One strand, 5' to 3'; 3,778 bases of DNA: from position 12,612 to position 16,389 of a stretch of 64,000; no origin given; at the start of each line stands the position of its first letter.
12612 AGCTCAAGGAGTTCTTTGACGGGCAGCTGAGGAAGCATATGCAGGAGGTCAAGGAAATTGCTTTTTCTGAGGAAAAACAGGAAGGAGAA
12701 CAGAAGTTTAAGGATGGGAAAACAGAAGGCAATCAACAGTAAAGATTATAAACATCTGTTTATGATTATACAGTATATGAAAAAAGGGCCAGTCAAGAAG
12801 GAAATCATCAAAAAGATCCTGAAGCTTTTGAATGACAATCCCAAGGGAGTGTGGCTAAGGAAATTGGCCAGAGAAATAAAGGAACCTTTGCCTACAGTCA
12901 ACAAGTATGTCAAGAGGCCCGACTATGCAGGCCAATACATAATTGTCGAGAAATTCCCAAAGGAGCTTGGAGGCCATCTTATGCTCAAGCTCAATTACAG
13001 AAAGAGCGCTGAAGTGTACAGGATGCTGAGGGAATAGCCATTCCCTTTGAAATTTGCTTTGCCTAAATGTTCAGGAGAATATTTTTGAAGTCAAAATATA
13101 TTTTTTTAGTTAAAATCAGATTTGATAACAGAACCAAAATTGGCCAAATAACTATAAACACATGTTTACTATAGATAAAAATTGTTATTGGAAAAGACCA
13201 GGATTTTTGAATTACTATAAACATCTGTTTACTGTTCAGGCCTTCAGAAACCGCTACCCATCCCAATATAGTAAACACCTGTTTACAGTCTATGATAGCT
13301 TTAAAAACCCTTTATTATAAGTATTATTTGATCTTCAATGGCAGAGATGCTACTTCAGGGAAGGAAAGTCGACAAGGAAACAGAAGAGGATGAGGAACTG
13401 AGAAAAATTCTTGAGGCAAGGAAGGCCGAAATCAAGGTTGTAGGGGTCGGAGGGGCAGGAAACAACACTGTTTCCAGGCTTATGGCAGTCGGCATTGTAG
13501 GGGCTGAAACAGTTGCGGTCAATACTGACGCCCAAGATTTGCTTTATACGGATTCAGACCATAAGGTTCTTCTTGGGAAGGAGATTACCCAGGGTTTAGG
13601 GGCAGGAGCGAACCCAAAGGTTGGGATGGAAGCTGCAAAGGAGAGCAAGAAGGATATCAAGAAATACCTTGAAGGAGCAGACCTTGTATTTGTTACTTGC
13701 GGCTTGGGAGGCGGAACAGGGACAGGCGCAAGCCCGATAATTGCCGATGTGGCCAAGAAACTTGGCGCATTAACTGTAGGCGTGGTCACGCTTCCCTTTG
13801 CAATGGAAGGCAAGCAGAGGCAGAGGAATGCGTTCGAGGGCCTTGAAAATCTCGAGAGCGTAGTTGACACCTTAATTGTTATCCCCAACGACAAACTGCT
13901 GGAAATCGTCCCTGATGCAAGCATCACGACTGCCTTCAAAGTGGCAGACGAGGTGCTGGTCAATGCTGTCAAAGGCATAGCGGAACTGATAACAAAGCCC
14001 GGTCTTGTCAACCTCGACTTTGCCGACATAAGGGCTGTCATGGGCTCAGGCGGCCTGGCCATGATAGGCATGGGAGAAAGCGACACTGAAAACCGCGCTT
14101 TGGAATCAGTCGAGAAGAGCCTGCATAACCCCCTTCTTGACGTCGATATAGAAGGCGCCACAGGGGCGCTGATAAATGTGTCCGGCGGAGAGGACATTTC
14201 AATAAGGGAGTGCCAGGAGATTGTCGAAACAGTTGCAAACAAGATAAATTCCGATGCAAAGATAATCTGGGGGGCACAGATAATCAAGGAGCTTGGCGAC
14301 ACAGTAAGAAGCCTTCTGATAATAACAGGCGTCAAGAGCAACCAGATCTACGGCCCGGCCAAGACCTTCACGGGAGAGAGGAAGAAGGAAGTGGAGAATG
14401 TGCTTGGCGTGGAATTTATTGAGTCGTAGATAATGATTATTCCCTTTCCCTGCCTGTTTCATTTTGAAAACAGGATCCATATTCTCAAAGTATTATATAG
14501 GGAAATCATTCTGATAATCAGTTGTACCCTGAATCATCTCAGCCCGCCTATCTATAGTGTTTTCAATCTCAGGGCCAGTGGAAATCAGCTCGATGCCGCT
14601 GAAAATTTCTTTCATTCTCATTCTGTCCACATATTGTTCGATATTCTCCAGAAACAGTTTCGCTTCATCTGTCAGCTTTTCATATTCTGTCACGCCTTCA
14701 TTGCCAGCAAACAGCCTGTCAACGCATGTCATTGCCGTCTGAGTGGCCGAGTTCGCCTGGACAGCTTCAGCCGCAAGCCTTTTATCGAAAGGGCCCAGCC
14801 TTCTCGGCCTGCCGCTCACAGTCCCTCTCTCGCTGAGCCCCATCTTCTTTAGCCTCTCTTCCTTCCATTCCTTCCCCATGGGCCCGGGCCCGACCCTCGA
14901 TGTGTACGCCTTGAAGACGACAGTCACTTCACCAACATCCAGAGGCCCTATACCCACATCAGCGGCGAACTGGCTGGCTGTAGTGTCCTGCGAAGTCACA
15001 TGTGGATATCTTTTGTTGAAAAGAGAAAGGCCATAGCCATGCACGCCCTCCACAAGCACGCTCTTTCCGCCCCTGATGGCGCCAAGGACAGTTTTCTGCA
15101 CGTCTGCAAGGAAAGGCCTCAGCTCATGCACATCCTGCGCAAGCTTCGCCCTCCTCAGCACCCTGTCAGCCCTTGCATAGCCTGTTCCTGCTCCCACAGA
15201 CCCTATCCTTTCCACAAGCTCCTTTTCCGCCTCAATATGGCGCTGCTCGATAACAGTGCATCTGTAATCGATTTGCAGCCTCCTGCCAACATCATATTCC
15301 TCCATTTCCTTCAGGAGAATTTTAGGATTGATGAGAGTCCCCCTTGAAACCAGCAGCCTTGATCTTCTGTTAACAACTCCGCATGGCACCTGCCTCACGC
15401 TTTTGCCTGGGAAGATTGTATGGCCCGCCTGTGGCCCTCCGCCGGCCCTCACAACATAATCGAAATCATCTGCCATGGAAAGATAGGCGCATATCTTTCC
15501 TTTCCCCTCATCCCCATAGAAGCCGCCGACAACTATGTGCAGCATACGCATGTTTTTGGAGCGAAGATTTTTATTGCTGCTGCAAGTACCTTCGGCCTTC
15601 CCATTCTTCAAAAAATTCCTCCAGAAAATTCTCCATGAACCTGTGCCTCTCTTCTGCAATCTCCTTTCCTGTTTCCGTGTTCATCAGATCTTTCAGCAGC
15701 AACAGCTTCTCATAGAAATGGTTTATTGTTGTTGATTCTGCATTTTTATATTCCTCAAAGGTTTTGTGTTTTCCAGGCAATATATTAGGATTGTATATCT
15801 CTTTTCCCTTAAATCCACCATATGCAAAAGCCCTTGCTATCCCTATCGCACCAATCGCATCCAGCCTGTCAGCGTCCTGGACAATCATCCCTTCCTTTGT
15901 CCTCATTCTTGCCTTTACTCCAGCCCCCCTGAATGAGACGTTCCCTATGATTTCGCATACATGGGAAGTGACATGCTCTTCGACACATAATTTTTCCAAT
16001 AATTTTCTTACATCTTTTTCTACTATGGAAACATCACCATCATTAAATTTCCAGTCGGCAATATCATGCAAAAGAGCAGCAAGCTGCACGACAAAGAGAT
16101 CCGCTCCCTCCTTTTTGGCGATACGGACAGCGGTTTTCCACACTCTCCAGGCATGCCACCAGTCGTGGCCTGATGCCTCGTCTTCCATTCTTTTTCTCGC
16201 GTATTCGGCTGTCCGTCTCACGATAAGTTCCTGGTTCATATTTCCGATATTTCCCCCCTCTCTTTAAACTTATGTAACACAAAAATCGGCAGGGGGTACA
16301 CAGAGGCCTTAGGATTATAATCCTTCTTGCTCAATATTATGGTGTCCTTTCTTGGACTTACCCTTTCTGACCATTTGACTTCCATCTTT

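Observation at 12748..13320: Array of four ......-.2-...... operators linking a small wHTH gene to the ftsZ promoter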

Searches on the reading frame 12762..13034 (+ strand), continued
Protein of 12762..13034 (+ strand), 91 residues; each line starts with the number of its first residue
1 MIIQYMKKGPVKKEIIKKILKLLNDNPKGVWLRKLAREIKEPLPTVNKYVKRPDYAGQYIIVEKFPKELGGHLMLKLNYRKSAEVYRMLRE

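Call 57: search_protein_families(library=pfam, proteins=[L080:7062-8204:+, L083:7126-8280:+, L080:8214-8777:+, L083:5971-6282:+], max_evalue=0.01)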
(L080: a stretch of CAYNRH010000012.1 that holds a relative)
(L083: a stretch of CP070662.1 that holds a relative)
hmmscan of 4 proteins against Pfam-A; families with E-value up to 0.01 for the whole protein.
L080:7062-8204:+ (381 aa): 21 families
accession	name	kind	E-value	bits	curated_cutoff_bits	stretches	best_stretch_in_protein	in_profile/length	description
PF13401.12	AAA_22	-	1.3e-16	61.5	27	1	48-173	3-130/130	AAA domain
PF01637.24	ATPase_2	-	3.1e-10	40.7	33.2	1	37-238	6-224/225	ATPase domain predominantly from Archaea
PF13191.12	AAA_16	-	7.3e-08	33.5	32.6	1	37-158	10-161/167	AAA ATPase domain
PF13173.12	AAA_14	-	1.3e-07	32.1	27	1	50-193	2-123/129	AAA domain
PF13604.12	AAA_30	-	3.5e-06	27.3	27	1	37-200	5-160/191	AAA domain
PF00437.27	T2SSE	-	4e-06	26.2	24.9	1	37-75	129-167/370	Type II/IV secretion system protein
PF25199.1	nSTAND_NTPase5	-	3.4e-05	24.1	34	1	39-86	25-79/145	Novel STAND NTPase 5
PF20720.3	nSTAND3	-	7e-05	23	27.2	1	41-87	9-55/155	Novel STAND NTPase 3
PF00931.28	NB-ARC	-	7.8e-05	22.5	23.5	1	38-237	4-199/248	NB-ARC domain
PF00005.33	ABC_tran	-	0.00021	22.3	25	1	40-75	2-36/137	ABC transporter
PF03965.22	Penicillinase_R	-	0.00021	22.1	22.6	1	307-372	5-66/115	Penicillinase repressor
PF04851.21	ResIII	-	0.00022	21.6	22.5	0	37-67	10-40/164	Type III restriction enzyme, res subunit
PF12802.13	MarR_2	-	0.00026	21.5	27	1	303-361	3-55/61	MarR family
PF06414.18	Zeta_toxin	-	0.00042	20.2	22.3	1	47-82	13-50/199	Zeta toxin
PF24389.1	ORC-CDC6-like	-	0.00079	18.7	27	0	50-73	32-55/571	ORC-CDC6-like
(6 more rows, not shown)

L083:7126-8280:+ (385 aa): 27 families (the best 25 are shown)
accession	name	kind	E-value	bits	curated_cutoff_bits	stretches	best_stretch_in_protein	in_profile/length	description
PF13401.12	AAA_22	-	2.1e-14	54.4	27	1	47-172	3-130/130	AAA domain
PF01637.24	ATPase_2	-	1.6e-11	44.9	33.2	1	35-237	5-224/225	ATPase domain predominantly from Archaea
PF13191.12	AAA_16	-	1.5e-08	35.8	32.6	1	36-155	10-159/167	AAA ATPase domain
PF13173.12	AAA_14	-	5.2e-08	33.4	27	1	49-192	2-123/129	AAA domain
PF00437.27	T2SSE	-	1.8e-06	27.3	24.9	1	35-75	128-168/370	Type II/IV secretion system protein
PF00931.28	NB-ARC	-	1.7e-05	24.6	23.5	1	37-251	7-214/248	NB-ARC domain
PF00005.33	ABC_tran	-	1.8e-05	25.8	25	1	43-80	6-42/137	ABC transporter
PF20720.3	nSTAND3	-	2.2e-05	24.6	27.2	1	45-92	13-58/155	Novel STAND NTPase 3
PF25199.1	nSTAND_NTPase5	-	2.3e-05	24.7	34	1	39-86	26-80/145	Novel STAND NTPase 5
PF20703.3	nSTAND1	-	8.3e-05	22.8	27.1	1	27-232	12-227/379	Novel STAND NTPase 1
PF13604.12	AAA_30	-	0.00026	21.2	27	1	35-84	4-54/191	AAA domain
PF07693.20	KAP_NTPase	-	0.00028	20.7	20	1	34-187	4-83/293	KAP family P-loop domain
PF03965.22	Penicillinase_R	-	0.00043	21.1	22.6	1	308-379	2-69/115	Penicillinase repressor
PF13412.12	HTH_24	-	0.0007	19.6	21.9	0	308-334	2-28/48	Winged helix-turn-helix DNA-binding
PF06414.18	Zeta_toxin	-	0.0009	19.2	22.3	1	46-81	13-48/199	Zeta toxin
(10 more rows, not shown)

L080:8214-8777:+ (188 aa): 9 families
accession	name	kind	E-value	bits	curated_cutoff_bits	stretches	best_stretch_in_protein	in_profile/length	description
PF13238.12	AAA_18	-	3e-12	47.5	29.4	1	3-122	1-113/128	AAA domain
PF13207.12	AAA_17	-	3.7e-12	47.1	27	1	7-125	2-129/136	AAA domain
PF03668.21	RapZ-like_N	-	7.4e-07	29.5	25.4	1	2-27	3-28/158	RapZ-like N-terminal domain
PF01121.26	CoaE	-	6e-06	26.5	27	0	97-157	120-175/180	Dephospho-CoA kinase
PF00406.28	ADK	-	1.6e-05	25.5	26.8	1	5-152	1-123/151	Adenylate kinase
PF13671.12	AAA_33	-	0.00018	22.3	27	1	3-57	2-52/143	AAA domain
PF13175.12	AAA_15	-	0.00036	20.7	32.1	1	3-173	26-188/374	AAA ATPase domain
PF01712.25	dNK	-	0.00048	20.4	27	0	100-175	123-198/203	Deoxynucleoside kinase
PF13476.12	AAA_23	-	0.0074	17.4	27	1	2-178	21-179/201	AAA domain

L083:5971-6282:+ (104 aa): 2 families
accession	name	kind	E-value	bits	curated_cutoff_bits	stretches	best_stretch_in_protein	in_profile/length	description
PF13412.12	HTH_24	-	0.00033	20.6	21.9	1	10-46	4-39/48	Winged helix-turn-helix DNA-binding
PF09339.16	HTH_IclR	-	0.0014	18.8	22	1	12-46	6-40/52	IclR helix-turn-helix domain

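Call 63: find_related_loci(query=A3, collection=viral_contigs, flank=5000)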
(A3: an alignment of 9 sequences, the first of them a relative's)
Query A3 (86 aa) in viral_contigs; peptide patterns used: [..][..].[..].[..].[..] (x = any residue, [..] = any of these).
13 stretches matched a pattern, but none encodes a relative of the query by tblastn (E <= 1e-3).

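Call 66: search_solved_structures(query=L083:7126-8280:+, max_evalue=0.01)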
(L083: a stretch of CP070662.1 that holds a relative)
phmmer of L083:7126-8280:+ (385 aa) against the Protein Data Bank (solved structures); distinct sequences matched with E-value up to 0.01: 7.
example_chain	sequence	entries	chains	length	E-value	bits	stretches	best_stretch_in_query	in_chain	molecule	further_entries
9nlj_U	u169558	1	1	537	2.9e-05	26.9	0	36-82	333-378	Uup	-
4q7l_A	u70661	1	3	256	0.0015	21.3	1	37-78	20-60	Uncharacterized ABC transporter ATP-binding protein TM_0288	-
4q7m_B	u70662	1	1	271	0.0017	21.2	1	37-78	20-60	Uncharacterized ABC transporter ATP-binding protein TM_0288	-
3qf4_B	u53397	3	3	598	0.0046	19.7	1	37-78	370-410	Uncharacterized ABC transporter ATP-binding protein TM_0288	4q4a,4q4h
6quz_B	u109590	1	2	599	0.0046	19.7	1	37-78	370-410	Uncharacterized ABC transporter ATP-binding protein TM_0288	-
4q4j_B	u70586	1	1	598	0.0046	19.7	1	37-78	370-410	Uncharacterized ABC transporter ATP-binding protein TM_0288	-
6qv0_B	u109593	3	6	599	0.0047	19.7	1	37-78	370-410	Uncharacterized ABC transporter ATP-binding protein TM_0288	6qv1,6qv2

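Call 76: find_encoding_contigs(protein=P0006, flank=3000, max_places=2)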
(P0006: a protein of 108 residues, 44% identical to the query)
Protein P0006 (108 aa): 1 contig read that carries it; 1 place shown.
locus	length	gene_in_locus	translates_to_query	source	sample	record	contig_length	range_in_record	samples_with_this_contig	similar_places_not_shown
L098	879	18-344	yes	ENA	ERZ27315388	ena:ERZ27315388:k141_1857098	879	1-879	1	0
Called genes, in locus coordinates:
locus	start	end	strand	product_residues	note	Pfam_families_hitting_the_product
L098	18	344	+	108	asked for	-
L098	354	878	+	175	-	?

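Call 77: find_encoding_contigs(protein=P0012, flank=3000, max_places=2)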
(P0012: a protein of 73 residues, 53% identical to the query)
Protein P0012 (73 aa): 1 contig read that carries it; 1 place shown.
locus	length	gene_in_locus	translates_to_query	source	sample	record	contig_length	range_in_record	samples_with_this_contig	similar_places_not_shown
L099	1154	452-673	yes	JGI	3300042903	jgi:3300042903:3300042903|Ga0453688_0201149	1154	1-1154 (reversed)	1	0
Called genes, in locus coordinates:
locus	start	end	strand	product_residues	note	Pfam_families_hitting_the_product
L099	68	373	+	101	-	PF00347:Ribosomal_L6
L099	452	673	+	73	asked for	PF09339:HTH_IclR (weak), PF13412:HTH_24 (weak)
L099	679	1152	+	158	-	?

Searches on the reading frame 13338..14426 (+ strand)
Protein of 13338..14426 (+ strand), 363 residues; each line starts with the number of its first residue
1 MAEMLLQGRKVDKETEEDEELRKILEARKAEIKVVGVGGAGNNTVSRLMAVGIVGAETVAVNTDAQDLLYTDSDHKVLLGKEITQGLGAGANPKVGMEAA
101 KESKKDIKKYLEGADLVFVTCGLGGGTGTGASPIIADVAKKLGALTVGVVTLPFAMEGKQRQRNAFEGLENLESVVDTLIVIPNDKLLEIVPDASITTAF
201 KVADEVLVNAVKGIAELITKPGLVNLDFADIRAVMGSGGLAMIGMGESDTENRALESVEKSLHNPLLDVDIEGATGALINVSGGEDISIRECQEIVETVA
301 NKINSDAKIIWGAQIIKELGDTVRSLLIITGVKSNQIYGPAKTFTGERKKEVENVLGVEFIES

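Call 7: search_protein_families(library=pfam, proteins=[window:13338-14426:+], max_evalue=1)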
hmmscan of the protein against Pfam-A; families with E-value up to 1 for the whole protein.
window:13338-14426:+ (363 aa): 3 families
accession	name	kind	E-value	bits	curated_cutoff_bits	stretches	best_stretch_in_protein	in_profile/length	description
PF00091.31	Tubulin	-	5e-49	167.6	33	1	31-191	1-189/190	Tubulin/FtsZ family, GTPase domain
PF12327.13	FtsZ_C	-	2e-31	108.6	27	1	239-333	1-95/95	FtsZ family, C-terminal domain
PF13809.12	Tubulin_2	-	0.15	11.7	27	1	116-156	163-209/356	Tubulin like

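Call 8: search_protein_families(library=ncbifam, proteins=[window:13338-14426:+], max_evalue=1)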
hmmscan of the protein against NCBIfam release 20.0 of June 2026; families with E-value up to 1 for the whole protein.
window:13338-14426:+ (363 aa): 2 families
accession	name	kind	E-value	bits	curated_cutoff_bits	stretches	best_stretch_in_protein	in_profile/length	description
TIGR00065.1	ftsZ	equivalog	1.3e-130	435.8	295.2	1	16-347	4-339/353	cell division protein FtsZ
NF040918.1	LPFR_fam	subfamily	0.19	11.5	40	1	135-154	4-23/35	LPFR motif small protein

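Call 40: find_homologous_proteins(query=window:13338-14426:+, max_evalue=1e-80)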
Query window:13338-14426:+ (363 aa): 7913 proteins with E <= 1e-80 among 8000 candidates; the best 120 are listed.
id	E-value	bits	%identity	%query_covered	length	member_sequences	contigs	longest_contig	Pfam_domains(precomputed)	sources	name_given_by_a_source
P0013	8.5e-214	727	95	100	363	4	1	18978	PF00091.32,PF12327.14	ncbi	-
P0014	3.1e-188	643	85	97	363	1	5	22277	PF00091.32,PF12327.14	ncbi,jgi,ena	-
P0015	7.6e-188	642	84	97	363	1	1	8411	PF00091.32,PF12327.14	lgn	-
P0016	8.6e-188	642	83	99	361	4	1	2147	PF00091.32,PF12327.14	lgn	-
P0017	1.2e-187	641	82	99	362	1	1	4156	PF00091.32,PF12327.14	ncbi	-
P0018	2.2e-187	640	85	96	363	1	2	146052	PF00091.32,PF12327.14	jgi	jgi:cell division protein FtsZ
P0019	5.7e-187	639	82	98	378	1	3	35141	PF00091.32,PF12327.14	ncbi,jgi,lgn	-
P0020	3.8e-186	636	81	100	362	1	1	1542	PF00091.32,PF12327.14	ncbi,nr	ncbi:MAG TPA: cell division protein FtsZ [Candidatus Aenigmarchaeota archaeon]|nr:cell division prot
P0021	2.0e-185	634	85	96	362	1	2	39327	PF00091.32,PF12327.14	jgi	jgi:cell division protein FtsZ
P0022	2.1e-185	634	81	99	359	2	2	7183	PF00091.32,PF12327.14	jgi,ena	-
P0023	2.5e-185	634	81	98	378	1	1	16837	PF00091.32,PF12327.14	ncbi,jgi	-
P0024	6.6e-185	632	81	99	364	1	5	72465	PF00091.32,PF12327.14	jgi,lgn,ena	jgi:cell division protein FtsZ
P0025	7.3e-185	632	82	99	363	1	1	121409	PF00091.32,PF12327.14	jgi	jgi:cell division protein FtsZ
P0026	1.1e-184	632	83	97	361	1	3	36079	PF00091.32,PF12327.14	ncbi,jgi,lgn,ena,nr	ncbi:MAG: cell division protein FtsZ [Candidatus Aenigmatarchaeota archaeon]|nr:MAG: cell division p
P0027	1.5e-184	631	84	97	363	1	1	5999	PF00091.32,PF12327.14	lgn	-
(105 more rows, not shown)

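Call 42: find_encoding_contigs(protein=P0014, flank=4000, max_places=2)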
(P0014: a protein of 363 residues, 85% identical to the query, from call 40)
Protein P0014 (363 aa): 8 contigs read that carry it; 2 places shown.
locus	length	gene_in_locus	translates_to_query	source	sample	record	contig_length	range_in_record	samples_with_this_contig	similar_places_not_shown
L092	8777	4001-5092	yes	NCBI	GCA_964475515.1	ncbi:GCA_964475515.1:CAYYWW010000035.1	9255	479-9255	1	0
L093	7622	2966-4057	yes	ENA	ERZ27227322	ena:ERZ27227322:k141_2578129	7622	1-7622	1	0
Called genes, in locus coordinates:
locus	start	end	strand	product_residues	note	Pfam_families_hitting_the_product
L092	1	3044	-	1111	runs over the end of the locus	PF11617:Cu-binding_MopE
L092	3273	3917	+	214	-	PF00254:FKBP_C, PF22199:FKBP26_IF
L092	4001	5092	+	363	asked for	PF00091:Tubulin, PF12327:FtsZ_C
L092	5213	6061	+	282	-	-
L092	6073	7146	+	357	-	-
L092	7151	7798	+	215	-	PF00293:NUDIX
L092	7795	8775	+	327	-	?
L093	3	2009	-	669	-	?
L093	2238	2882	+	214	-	PF00254:FKBP_C, PF22199:FKBP26_IF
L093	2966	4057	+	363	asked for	PF00091:Tubulin, PF12327:FtsZ_C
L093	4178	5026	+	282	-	-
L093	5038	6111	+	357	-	-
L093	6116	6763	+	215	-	PF00293:NUDIX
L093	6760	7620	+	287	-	?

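Call 43: find_encoding_contigs(protein=P0018, flank=4000, max_places=2)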
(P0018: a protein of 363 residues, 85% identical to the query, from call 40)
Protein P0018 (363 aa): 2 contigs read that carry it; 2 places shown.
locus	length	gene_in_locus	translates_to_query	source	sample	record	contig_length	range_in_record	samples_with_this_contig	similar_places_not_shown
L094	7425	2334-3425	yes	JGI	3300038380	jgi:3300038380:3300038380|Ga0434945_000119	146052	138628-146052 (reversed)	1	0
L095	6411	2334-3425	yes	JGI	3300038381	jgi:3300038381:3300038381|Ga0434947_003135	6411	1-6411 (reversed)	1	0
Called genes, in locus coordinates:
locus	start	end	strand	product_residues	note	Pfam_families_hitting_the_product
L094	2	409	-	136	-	?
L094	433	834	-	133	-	-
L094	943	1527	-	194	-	-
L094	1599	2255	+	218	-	PF00254:FKBP_C, PF22199:FKBP26_IF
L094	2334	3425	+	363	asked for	PF00091:Tubulin, PF12327:FtsZ_C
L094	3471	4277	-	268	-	PF00696:AA_kinase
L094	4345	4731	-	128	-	PF01989:AcnX_swivel_put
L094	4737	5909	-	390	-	PF04412:AcnX, PF28403:AcnX_2nd, PF28406:AcnX_3rd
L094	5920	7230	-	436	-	PF20695:UbiD_N, PF01977:UbiD, PF20696:UbiD_C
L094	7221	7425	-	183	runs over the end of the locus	PF02441:Flavoprotein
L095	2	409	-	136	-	?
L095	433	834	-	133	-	-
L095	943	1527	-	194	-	-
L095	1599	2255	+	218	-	PF00254:FKBP_C, PF22199:FKBP26_IF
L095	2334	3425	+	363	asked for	PF00091:Tubulin, PF12327:FtsZ_C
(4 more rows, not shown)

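Call 44: find_encoding_contigs(protein=P0021, flank=4000, max_places=2)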
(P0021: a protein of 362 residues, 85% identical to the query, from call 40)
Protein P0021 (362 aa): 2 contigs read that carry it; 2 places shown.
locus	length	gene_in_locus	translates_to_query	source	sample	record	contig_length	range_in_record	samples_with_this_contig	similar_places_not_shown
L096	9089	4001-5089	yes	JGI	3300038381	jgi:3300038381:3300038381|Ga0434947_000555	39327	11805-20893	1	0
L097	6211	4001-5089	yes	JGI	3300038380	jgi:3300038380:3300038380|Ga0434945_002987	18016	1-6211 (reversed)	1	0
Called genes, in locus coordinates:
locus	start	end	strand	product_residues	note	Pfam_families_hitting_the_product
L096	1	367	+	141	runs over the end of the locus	-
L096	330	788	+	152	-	-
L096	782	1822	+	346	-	-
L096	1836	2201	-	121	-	PF18477:PIN_9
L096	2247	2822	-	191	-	-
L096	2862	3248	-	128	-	-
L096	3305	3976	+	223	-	PF00254:FKBP_C, PF22199:FKBP26_IF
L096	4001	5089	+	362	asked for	PF00091:Tubulin, PF12327:FtsZ_C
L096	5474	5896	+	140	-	-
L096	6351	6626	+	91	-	-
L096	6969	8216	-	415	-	PF05221:AdoHcyase, PF02826:2-Hacid_dh_C, PF00670:AdoHcyase_NAD, PF07991:KARI_N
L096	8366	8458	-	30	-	-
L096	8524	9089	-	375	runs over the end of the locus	PF08544:GHMP_kinases_C (weak)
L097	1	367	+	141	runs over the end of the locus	-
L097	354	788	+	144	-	-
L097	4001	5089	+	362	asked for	PF00091:Tubulin, PF12327:FtsZ_C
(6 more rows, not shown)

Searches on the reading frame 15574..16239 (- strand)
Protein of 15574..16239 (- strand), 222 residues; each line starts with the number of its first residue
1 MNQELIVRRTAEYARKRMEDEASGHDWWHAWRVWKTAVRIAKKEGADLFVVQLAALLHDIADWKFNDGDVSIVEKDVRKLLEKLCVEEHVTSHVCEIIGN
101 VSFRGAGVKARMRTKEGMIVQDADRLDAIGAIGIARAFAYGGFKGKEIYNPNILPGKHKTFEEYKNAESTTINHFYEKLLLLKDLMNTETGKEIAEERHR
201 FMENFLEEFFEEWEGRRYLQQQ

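Call 71: search_protein_families(library=pfam, proteins=[window:15574-16239:-], max_evalue=0.001)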
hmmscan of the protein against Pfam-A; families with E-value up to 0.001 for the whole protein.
window:15574-16239:- (222 aa): 1 family
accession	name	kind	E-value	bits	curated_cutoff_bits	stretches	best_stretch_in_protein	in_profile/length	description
PF01966.28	HD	-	3.1e-15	56.9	22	1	29-128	4-115/116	HD domain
